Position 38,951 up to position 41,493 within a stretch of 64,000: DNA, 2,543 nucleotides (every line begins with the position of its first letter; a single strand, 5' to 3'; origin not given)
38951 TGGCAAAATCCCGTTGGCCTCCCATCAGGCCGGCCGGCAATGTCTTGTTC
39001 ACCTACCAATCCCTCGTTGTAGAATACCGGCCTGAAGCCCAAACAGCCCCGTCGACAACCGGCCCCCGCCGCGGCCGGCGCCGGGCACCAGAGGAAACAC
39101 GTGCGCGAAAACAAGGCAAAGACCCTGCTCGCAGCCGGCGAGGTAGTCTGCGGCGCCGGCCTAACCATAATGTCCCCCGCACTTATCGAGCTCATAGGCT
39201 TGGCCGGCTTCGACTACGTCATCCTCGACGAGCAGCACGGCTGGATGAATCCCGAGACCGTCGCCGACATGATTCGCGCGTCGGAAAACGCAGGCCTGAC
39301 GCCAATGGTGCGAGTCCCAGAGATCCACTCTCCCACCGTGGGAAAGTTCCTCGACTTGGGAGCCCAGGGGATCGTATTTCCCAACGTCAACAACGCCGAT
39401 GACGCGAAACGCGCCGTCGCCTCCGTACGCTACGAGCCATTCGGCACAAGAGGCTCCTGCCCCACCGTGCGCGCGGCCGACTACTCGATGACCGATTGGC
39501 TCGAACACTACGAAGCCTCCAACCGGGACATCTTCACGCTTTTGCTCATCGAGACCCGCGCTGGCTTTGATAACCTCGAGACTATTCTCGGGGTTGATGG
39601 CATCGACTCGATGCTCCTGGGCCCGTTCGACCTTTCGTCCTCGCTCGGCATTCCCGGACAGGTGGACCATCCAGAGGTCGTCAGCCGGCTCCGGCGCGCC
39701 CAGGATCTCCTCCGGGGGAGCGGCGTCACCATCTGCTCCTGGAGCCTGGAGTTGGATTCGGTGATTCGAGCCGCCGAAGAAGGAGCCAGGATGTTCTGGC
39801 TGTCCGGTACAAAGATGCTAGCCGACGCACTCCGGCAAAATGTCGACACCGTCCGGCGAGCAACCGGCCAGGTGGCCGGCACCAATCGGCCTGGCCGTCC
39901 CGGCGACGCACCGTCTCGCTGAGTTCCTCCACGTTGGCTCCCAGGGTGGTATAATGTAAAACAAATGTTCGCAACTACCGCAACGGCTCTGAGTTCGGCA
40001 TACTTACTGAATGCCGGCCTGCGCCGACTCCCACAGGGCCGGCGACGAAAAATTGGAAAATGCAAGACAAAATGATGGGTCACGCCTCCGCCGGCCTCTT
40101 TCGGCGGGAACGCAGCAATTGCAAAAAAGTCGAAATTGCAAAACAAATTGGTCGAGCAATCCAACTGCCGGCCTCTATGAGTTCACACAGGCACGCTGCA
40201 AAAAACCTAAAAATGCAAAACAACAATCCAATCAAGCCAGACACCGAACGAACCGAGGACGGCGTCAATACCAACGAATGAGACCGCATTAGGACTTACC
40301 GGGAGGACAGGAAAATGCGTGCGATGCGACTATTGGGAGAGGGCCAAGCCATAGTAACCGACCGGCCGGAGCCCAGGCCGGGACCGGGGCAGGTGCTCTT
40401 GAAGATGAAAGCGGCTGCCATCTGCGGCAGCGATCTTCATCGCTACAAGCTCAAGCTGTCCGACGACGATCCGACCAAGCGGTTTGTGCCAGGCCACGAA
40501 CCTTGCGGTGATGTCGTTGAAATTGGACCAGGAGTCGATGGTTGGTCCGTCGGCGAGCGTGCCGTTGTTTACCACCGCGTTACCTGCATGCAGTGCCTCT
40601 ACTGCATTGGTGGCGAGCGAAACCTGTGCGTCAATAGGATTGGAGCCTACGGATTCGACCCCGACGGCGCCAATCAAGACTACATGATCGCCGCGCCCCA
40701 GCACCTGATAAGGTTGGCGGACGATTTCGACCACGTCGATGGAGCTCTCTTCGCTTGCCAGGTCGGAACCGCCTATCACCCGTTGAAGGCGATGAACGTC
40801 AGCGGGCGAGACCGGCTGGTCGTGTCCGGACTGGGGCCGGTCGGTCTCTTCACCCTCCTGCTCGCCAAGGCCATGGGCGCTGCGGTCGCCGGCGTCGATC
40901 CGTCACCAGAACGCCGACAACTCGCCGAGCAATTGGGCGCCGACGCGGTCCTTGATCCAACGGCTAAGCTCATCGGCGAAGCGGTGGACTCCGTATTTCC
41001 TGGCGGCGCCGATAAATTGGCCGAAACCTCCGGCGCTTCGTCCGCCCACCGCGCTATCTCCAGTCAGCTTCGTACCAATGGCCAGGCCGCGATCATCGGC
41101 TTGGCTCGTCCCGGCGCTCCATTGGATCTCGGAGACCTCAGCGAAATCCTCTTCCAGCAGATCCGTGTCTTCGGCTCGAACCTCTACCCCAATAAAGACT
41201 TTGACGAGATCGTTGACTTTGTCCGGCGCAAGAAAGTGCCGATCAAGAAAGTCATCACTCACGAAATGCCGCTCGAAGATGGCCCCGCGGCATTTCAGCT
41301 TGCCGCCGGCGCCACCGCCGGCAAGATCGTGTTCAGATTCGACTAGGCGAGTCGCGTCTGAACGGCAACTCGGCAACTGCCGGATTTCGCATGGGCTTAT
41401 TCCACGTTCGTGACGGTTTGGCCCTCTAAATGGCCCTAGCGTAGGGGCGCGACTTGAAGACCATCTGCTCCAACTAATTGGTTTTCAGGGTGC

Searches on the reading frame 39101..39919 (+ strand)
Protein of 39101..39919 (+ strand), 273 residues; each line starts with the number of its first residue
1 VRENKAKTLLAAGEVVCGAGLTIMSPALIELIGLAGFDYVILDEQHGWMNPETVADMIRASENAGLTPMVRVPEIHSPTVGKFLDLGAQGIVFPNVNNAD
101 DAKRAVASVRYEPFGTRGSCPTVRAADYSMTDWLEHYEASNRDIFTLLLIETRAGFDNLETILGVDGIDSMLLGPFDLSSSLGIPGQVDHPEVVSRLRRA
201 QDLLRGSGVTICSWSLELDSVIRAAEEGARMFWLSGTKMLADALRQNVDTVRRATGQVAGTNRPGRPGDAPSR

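Call 58: search_protein_families(library=pfam, proteins=[window:39101-39919:+], max_evalue=0.001)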
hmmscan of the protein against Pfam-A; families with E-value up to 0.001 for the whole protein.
window:39101-39919:+ (273 aa): 1 family
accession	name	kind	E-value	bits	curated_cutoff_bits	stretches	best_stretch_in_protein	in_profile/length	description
PF03328.21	HpcH_HpaI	-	1.8e-28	99.8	25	1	25-215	10-192/221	HpcH/HpaI aldolase/citrate lyase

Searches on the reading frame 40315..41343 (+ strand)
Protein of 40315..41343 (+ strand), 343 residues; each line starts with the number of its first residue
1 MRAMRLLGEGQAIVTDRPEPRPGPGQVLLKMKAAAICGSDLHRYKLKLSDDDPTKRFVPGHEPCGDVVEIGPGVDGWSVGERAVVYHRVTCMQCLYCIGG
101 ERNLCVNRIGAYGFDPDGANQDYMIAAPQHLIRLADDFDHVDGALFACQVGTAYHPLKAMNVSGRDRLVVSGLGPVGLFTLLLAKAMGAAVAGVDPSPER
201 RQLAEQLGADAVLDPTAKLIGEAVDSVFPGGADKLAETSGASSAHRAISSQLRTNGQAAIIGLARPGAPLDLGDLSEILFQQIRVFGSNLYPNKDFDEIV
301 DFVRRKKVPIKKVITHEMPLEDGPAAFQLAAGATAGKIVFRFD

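Call 58: search_protein_families(library=pfam, proteins=[window:40315-41343:+], max_evalue=0.001)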
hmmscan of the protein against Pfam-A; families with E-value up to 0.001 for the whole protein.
window:40315-41343:+ (343 aa): 4 families
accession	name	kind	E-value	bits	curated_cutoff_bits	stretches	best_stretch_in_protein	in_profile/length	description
PF00107.32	ADH_zinc_N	-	5e-24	85.1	31.8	1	175-303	1-127/129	Zinc-binding dehydrogenase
PF08240.17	ADH_N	-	2e-23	83.1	23.5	1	23-135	1-103/104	Alcohol dehydrogenase GroES-like domain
PF16912.11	Glu_dehyd_C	-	3.7e-08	33.5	34.9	1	165-329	31-200/211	Glucose dehydrogenase C-terminus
PF13602.12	ADH_zinc_N_2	-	7.3e-06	27.4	27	1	207-339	1-133/134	Zinc-binding dehydrogenase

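Call 64: find_homologous_proteins(query=window:40315-41343:+, max_evalue=1e-120)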
Query window:40315-41343:+ (343 aa): 11 proteins with E <= 1e-120 among 8000 candidates.
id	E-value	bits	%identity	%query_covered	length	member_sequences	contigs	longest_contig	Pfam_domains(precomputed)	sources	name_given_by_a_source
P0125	2.3e-213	726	93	100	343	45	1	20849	PF00107.33,PF16912.12,PF08240.18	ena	-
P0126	2.5e-206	703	89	100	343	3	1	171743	PF00107.33,PF16912.12,PF08240.18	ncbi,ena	-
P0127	7.4e-166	570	73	100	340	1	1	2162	PF00107.33,PF16912.12,PF08240.18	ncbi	-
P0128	1.8e-159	549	74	100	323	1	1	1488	PF00107.33,PF08240.18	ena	-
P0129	4.7e-159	548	71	100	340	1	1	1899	PF00107.33,PF08240.18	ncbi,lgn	-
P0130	8.2e-147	507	66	100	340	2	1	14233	PF00107.33,PF08240.18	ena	-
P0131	2.9e-146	505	67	100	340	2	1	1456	PF00107.33,PF08240.18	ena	-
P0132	4.5e-141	488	64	100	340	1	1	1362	PF00107.33,PF13602.13,PF08240.18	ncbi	-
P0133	3.7e-140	485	65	100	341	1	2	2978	PF00107.33,PF08240.18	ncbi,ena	-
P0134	2.2e-139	483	65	94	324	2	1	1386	PF00107.33,PF08240.18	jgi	jgi:threonine dehydrogenase-like Zn-dependent dehydrogenase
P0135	3.0e-139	482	63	100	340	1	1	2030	PF00107.33,PF16912.12,PF08240.18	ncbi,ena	-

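Call 65: find_encoding_contigs(protein=P0125, flank=2500, max_places=3)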
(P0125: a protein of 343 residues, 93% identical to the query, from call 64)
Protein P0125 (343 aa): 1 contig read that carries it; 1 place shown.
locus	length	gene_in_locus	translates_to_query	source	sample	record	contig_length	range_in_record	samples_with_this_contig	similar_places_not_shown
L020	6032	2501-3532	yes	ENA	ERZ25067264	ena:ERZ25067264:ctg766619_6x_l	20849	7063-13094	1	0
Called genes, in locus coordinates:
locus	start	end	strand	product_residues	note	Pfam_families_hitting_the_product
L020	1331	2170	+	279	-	PF03328:HpcH_HpaI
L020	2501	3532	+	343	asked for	PF08240:ADH_N, PF16912:Glu_dehyd_C (weak), PF00107:ADH_zinc_N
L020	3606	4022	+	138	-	PF01844:HNH, PF14279:HNH_5 (weak)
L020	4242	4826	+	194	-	-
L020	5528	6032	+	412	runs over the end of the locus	PF00364:Biotin_lipoyl, PF25917:BSH_RND, PF25984:BSH_YknX (faint), PF25997:BSH_YhbJ, PF25919:BSH_CusB (weak), PF02817:E3_binding, PF00198:2-oxoacid_dh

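Call 66: find_encoding_contigs(protein=P0126, flank=2500, max_places=3)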
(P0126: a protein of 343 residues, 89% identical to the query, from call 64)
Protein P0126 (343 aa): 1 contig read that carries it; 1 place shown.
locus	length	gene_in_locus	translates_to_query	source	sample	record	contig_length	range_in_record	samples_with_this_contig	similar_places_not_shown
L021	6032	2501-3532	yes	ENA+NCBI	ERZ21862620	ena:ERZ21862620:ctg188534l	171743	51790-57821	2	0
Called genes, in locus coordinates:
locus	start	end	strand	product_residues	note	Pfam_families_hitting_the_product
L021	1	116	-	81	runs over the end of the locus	-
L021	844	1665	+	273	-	PF03328:HpcH_HpaI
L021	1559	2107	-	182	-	-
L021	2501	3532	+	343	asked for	PF08240:ADH_N, PF16912:Glu_dehyd_C (weak), PF00107:ADH_zinc_N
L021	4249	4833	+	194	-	-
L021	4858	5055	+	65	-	-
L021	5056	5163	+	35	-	-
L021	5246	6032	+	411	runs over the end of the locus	PF00364:Biotin_lipoyl, PF25917:BSH_RND (weak), PF25919:BSH_CusB (weak), PF25984:BSH_YknX (faint), PF25997:BSH_YhbJ, PF02817:E3_binding, PF00198:2-oxoacid_dh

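Call 67: find_encoding_contigs(protein=P0130, flank=2500, max_places=2)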
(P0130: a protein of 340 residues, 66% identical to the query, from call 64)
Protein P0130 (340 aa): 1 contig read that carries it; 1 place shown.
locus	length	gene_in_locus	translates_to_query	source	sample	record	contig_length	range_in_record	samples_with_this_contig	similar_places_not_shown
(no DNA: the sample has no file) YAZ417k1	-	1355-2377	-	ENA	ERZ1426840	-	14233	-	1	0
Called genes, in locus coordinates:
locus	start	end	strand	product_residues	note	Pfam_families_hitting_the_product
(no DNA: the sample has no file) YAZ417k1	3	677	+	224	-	?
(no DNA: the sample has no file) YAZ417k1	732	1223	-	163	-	PF02502:LacAB_rpiB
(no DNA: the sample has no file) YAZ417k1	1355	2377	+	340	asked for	PF08240:ADH_N, PF00107:ADH_zinc_N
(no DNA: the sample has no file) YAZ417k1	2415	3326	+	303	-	-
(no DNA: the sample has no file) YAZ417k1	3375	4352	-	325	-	PF00389:2-Hacid_dh, PF02826:2-Hacid_dh_C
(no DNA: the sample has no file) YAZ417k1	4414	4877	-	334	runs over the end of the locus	PF00248:Aldo_ket_red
